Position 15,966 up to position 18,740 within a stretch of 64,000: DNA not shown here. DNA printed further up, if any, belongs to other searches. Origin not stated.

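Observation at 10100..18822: Two paralogous GMC-oxidoreductase + TRAP-transporter modules that have decayed reciprocally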

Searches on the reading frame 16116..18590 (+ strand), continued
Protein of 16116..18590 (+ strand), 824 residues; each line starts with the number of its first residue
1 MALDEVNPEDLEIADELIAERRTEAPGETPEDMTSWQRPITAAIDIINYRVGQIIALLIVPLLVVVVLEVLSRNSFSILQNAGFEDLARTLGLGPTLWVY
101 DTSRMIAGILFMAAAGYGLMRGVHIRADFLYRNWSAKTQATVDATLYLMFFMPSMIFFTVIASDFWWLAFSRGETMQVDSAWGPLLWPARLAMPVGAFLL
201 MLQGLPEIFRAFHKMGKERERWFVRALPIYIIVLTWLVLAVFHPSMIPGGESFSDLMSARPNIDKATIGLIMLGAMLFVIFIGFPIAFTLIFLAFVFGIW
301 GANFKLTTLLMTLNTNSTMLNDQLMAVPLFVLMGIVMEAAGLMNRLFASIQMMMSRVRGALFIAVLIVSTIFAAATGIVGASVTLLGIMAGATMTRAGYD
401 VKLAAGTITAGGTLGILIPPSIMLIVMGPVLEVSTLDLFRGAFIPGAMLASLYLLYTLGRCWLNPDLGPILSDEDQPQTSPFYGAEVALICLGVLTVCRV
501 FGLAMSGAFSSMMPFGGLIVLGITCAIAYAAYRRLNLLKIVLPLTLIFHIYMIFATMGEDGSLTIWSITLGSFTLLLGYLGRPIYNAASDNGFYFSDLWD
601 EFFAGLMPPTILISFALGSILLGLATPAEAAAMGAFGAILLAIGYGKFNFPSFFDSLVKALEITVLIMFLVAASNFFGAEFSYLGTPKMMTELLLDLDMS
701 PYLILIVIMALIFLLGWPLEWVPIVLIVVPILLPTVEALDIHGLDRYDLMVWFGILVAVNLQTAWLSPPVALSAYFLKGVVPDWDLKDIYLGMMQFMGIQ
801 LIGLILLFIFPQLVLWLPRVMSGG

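Call 22: search_protein_families(library=ncbifam, max_evalue=0.00001, proteins=[window:16116-18587:+, L097:5386-6693:-, L097:4574-5347:-, L097:3546-4547:-, L097:6818-8407:-, L097:12559-13317:+])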
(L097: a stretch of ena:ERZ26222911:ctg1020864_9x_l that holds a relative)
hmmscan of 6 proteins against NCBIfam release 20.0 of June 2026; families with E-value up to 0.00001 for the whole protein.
window:16116-18587:+ (824 aa): 2 families
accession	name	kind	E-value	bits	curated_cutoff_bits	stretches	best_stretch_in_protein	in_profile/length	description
TIGR00786.1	dctM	subfamily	2.4e-72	243.9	268.45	2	603-818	197-405/405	TRAP transporter large permease subunit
NF011634.1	PRK15060.1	equivalog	1.9e-33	116.2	800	2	595-814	206-417/425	2,3-diketo-L-gulonate TRAP transporter large permease YiaN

L097:5386-6693:- (435 aa): 2 families
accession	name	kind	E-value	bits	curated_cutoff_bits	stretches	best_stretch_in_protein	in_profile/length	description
TIGR00069.1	hisD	equivalog_domain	6.1e-126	420.8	243.8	1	23-419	1-393/393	histidinol dehydrogenase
NF010343.0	PRK13770.1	equivalog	1.5e-68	231.5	647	1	11-419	13-414/416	histidinol dehydrogenase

L097:4574-5347:- (257 aa): 228 families (the best 25 are shown)
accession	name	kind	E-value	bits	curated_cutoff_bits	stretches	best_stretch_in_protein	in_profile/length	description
NF006070.0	PRK08213.1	subfamily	3.3e-67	226.7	279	1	3-256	3-258/259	gluconate 5-dehydrogenase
NF004778.0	PRK06124.1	equivalog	2.8e-64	217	303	1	4-256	3-254/256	SDR family oxidoreductase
NF005711.0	PRK07523.1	subfamily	1e-60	205.5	413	1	5-256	3-253/255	SDR family oxidoreductase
NF005559.1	PRK07231.1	subfamily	1.2e-60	205.1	215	1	10-255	2-248/249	glucose 1-dehydrogenase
TIGR01832.1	kduD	equivalog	1.9e-60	204.5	338.85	1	8-256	1-247/248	2-dehydro-3-deoxy-D-gluconate 5-dehydrogenase KduD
NF005390.0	PRK06935.1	equivalog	9.8e-58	195.5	369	1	6-256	9-257/258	2-dehydro-3-deoxy-D-gluconate 5-dehydrogenase KduD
NF005309.0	PRK06841.1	subfamily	9e-56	189.2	286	1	4-256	7-254/255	GolD/DthD family dehydrogenase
NF052558.1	MBtsdlDhBudC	equivalog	4.2e-53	180.5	270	1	11-256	2-243/250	meso-2,3-butanediol dehydrogenase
NF004791.0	PRK06138.1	equivalog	5.5e-53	179.9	312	1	9-256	2-251/252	SDR family oxidoreductase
TIGR01963.1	PHB_DH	subfamily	5.1e-52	176.7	307.05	1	13-257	2-255/255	3-hydroxybutyrate dehydrogenase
NF005488.0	PRK07097.1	equivalog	1.2e-51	175.3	369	1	5-256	3-259/266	gluconate 5-dehydrogenase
NF006528.0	PRK08993.1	subfamily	1.4e-51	175.4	430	1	6-256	4-252/253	2-dehydro-3-deoxy-D-gluconate 5-dehydrogenase KduD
NF004774.0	PRK06114.1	equivalog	1.9e-51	174.9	360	1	4-256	8-261/262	SDR family oxidoreductase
NF009466.0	PRK12826.1-2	subfamily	1.9e-51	174.9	222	1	13-255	4-245/248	3-oxoacyl-ACP reductase FabG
NF006693.0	PRK09242.1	equivalog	2.9e-51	174.1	328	1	5-256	3-255/258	SDR family oxidoreductase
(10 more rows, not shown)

L097:3546-4547:- (333 aa): 20 families
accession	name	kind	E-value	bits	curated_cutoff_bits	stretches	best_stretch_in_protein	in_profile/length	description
NF003808.0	PRK05396.1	equivalog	3.3e-42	144.6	380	1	11-328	13-338/341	L-threonine 3-dehydrogenase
TIGR00692.1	tdh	equivalog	1.1e-38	133.1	458.35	1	15-321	15-333/340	L-threonine 3-dehydrogenase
NF041097.1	keto_inos_dh_IolM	equivalog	4.9e-35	120.9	450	1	10-277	39-336/389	scyllo-inosose 3-dehydrogenase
NF007489.0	PRK10083.1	equivalog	1.5e-34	119.5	376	1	2-272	3-279/339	Zn-dependent oxidoreductase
NF010344.0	PRK13771.1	subfamily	2.1e-34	119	349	1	4-294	5-299/334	putative alcohol dehydrogenase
NF007375.0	PRK09880.1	equivalog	6.9e-31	107.2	469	1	24-301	28-314/344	L-idonate 5-dehydrogenase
TIGR03366.1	HpnZ_proposed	hypoth_equivalog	1.5e-28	100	328.1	1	19-290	1-293/315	putative phosphonate catabolism associated alcohol dehydrogenase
NF041172.1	AcrlCoa_red_Thmprot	equivalog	1.2e-27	96.7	500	1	1-292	2-298/334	acryloyl-CoA reductase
NF007642.0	PRK10309.1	equivalog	1.1e-20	74.2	550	1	2-220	3-221/347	galactitol-1-phosphate 5-dehydrogenase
NF047908.1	AldhRedAhr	equivalog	3.3e-20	72.3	470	1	23-321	28-327/335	NADPH-dependent aldehyde reductase Ahr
TIGR03201.1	dearomat_had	equivalog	7.8e-20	71.2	338.65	1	19-212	19-218/349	6-hydroxycyclohex-1-ene-1-carbonyl-CoA dehydrogenase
TIGR03989.1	Rxyl_3153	subfamily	2.1e-18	66.7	440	1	13-243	16-279/370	NDMA-dependent alcohol dehydrogenase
TIGR02824.1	quinone_pig3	subfamily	2.9e-18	66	296.8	1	7-274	11-261/325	putative NAD(P)H quinone oxidoreductase, PIG3 family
TIGR02818.1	adh_III_F_hyde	equivalog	1.6e-16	60.3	543.95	1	19-213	22-239/368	S-(hydroxymethyl)glutathione dehydrogenase/class III alcohol dehydrogenase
NF006940.0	PRK09422.1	equivalog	1.7e-16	60.1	344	1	1-321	2-327/338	alcohol dehydrogenase AdhP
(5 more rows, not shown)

L097:6818-8407:- (529 aa): 6 families
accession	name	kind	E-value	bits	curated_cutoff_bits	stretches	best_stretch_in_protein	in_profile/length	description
NF002550.0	PRK02106.1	subfamily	3.7e-186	620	605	1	2-528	5-537/563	choline dehydrogenase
TIGR01810.1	betA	equivalog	6e-159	530.1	732.1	1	4-528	1-530/532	choline dehydrogenase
TIGR03970.1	mycofact_MftG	equivalog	4.6e-88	296.3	387.45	2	4-304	2-303/487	mycofactocin dehydrogenase MftG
TIGR04542.1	GMC_mycofac_2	equivalog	6.4e-39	134.2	400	1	4-267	1-239/425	mycofactocin system GMC family oxidoreductase MftG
NF038210.1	GMC_mycofac_3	equivalog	1.1e-24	87.1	300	2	206-521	156-409/418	mycofactocin system GMC family oxidoreductase MftG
TIGR02462.1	pyranose_ox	equivalog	2.9e-07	29.8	544.9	0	204-290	226-315/548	pyranose oxidase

L097:12559-13317:+ (253 aa): 8 families
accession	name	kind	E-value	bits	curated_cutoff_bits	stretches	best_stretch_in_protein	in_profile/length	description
TIGR02431.1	pcaR_pcaU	subfamily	3.4e-42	144.5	284.75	1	8-247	7-245/248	beta-ketoadipate pathway transcriptional regulators, PcaR/PcaU/PobR family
NF045644.1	TransRegBhcR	equivalog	4.5e-34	117.9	350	1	8-247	24-262/267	HTH-type transcriptional regulator BhcR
NF011671.1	PRK15090.1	equivalog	1.9e-32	112.5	275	1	3-246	7-249/256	DNA-binding transcriptional regulator KdgR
NF008601.2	PRK11569.1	equivalog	6.5e-26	91.1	380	1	9-231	29-253/276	glyoxylate bypass operon transcriptional repressor IclR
NF007548.0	PRK10163.1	equivalog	7.1e-17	61.4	406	1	8-247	23-262/271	HTH-type transcriptional repressor AllR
NF007341.0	PRK09834.1-3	equivalog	6.7e-15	54.9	269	1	10-247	11-255/274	DNA-binding transcriptional regulator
NF007339.0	PRK09834.1-1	equivalog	8.7e-15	54.7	299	1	8-229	22-244/271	DNA-binding transcriptional regulator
NF007342.0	PRK09834.1-4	equivalog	1.6e-07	30.6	251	1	8-247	13-253/263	DNA-binding transcriptional regulator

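Call 25: search_solved_structures(query=L097:5386-6693:-, max_evalue=1e-10)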
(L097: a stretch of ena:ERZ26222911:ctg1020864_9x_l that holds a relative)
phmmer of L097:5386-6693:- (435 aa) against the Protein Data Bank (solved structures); distinct sequences matched with E-value up to 1e-10: 11.
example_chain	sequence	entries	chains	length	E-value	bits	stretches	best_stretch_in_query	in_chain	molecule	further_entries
8v35_A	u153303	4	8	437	2.8e-176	589.8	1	2-432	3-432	Sulfopropanediol 3-dehydrogenase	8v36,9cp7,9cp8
8v37_A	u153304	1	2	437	4e-175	586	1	2-432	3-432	Sulfopropanediol 3-dehydrogenase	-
9cp9_A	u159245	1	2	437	8.7e-175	584.9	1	2-432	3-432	Sulfopropanediol 3-dehydrogenase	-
8wwe_A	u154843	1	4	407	5.3e-159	532.9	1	2-407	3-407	(R)-DHPS dehydrogenase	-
4g07_A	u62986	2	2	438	1.4e-72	248.2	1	17-420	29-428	Histidinol dehydrogenase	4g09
6an0_A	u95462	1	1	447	1.6e-66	228.3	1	17-421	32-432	Histidinol dehydrogenase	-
9lbv_A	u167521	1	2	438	1.9e-65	224.7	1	14-420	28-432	Histidinol dehydrogenase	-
8xsq_A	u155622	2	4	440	1.9e-65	224.7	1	14-420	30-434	Histidinol dehydrogenase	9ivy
1k75_A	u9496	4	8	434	3.5e-62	214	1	16-420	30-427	L-histidinol dehydrogenase | Histidinol dehydrogenase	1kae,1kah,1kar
4gic_A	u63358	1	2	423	9e-59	202.7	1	28-408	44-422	Histidinol dehydrogenase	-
5vlb_A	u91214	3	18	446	1.8e-56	195.1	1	20-421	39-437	Histidinol dehydrogenase, chloroplastic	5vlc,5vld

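Call 39: find_encoding_contigs(protein=P0020, flank=10000, max_places=2)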
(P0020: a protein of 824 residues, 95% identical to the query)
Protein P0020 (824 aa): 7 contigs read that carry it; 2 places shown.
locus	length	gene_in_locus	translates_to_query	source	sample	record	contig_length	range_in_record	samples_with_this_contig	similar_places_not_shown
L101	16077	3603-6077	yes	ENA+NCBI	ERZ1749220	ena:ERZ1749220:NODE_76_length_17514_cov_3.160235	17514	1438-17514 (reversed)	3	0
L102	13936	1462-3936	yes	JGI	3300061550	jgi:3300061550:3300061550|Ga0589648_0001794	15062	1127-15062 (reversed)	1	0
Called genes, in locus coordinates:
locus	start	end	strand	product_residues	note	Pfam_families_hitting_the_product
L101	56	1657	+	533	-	PF00732:GMC_oxred_N, PF00890:FAD_binding_2 (faint), PF01266:DAO (faint), PF05199:GMC_oxred_C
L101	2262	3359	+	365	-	PF03480:DctP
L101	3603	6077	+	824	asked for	PF04290:DctQ, PF06808:DctM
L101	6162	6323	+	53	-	PF05199:GMC_oxred_C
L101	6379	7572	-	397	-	PF04303:PrpF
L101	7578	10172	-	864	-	PF00330:Aconitase, PF00694:Aconitase_C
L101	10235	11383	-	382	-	PF00285:Citrate_synt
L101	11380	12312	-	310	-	PF13714:PEP_mutase, PF00463:ICL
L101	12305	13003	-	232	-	PF00392:GntR, PF07729:FCD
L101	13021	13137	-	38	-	-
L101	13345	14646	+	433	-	PF00285:Citrate_synt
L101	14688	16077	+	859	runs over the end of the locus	PF11791:Aconitase_B_N, PF06434:Aconitase_2_N, PF00330:Aconitase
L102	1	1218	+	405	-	?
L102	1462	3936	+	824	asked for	PF04290:DctQ, PF06808:DctM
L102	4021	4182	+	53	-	PF05199:GMC_oxred_C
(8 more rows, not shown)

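Call 40: find_encoding_contigs(protein=P0030, flank=10000, max_places=2)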
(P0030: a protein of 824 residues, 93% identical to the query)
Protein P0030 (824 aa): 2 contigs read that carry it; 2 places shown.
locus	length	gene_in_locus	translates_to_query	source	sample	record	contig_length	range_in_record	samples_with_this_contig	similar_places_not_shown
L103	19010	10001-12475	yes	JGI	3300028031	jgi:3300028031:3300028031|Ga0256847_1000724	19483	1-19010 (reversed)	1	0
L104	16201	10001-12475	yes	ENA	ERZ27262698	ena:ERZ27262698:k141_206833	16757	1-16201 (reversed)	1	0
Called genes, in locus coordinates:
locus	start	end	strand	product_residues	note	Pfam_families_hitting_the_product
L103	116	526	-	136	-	PF00582:Usp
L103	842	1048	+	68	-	PF01568:Molydop_binding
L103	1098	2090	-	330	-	PF08240:ADH_N, PF16912:Glu_dehyd_C, PF00107:ADH_zinc_N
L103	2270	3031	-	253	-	PF23441:SDR, PF00106:adh_short, PF08659:KR, PF13561:adh_short_C2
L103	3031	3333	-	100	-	PF00815:Histidinol_dh (weak)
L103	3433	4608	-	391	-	PF04295:GD_AH_second, PF20629:GD_AH_C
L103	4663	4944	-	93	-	-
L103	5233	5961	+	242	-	PF00392:GntR, PF07702:UTRA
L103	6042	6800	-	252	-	PF09339:HTH_IclR, PF12802:MarR_2 (weak), PF01614:IclR_C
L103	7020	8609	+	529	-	PF00732:GMC_oxred_N, PF00890:FAD_binding_2 (faint), PF05199:GMC_oxred_C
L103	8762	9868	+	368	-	PF03480:DctP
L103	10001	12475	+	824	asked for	PF04290:DctQ, PF06808:DctM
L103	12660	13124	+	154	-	PF05199:GMC_oxred_C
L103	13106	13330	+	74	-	PF06808:DctM (weak)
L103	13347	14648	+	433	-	PF00815:Histidinol_dh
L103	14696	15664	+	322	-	PF01699:Na_Ca_ex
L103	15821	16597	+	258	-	PF13610:DDE_Tnp_IS240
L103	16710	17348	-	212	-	PF01925:TauE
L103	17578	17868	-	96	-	-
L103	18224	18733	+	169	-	PF13610:DDE_Tnp_IS240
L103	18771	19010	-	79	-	?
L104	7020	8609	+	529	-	PF00732:GMC_oxred_N, PF00890:FAD_binding_2 (faint), PF05199:GMC_oxred_C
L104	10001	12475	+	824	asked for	PF04290:DctQ, PF06808:DctM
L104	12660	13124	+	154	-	PF05199:GMC_oxred_C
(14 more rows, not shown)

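Call 41: find_encoding_contigs(protein=P0036, flank=10000, max_places=2)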
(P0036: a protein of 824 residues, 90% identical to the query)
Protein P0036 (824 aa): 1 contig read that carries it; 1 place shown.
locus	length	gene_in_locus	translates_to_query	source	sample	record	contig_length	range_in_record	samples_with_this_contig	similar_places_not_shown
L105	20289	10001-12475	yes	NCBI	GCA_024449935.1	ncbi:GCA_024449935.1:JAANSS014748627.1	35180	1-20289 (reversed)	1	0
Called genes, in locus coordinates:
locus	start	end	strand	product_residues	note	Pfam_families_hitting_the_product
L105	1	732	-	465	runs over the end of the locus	PF00072:Response_reg, PF00158:Sigma54_activat, PF14532:Sigma54_activ_2, PF00004:AAA (faint), PF01078:Mg_chelatase (faint), PF07728:AAA_5, PF25601:AAA_lid_14, PF02954:HTH_8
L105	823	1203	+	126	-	PF02962:CHMI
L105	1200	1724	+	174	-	PF02834:LigT_PEase, PF13563:2_5_RNA_ligase2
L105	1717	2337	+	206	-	PF01810:LysE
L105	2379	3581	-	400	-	PF01053:Cys_Met_Meta_PP, PF06838:Met_gamma_lyase, PF00155:Aminotran_1_2, PF00266:Aminotran_5, PF01041:DegT_DnrJ_EryC1 (weak), PF01212:Beta_elim_lyase (weak)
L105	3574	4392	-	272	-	PF02540:NAD_synthase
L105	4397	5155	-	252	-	PF09339:HTH_IclR, PF12802:MarR_2 (weak), PF01614:IclR_C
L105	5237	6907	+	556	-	PF00732:GMC_oxred_N, PF00890:FAD_binding_2 (faint), PF05199:GMC_oxred_C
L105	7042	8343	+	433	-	PF00815:Histidinol_dh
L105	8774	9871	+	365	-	PF03480:DctP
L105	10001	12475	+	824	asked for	PF04290:DctQ, PF06808:DctM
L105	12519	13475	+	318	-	PF01699:Na_Ca_ex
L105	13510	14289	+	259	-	PF23441:SDR (weak), PF00106:adh_short, PF08659:KR, PF13561:adh_short_C2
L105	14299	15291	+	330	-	PF08240:ADH_N, PF16912:Glu_dehyd_C, PF00107:ADH_zinc_N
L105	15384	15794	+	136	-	PF00582:Usp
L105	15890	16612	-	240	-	PF13512:TPR_18, PF13525:YfiO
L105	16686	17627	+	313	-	PF01479:S4, PF00849:PseudoU_synth_2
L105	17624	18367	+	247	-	PF02578:Cu-oxidase_4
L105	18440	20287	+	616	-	?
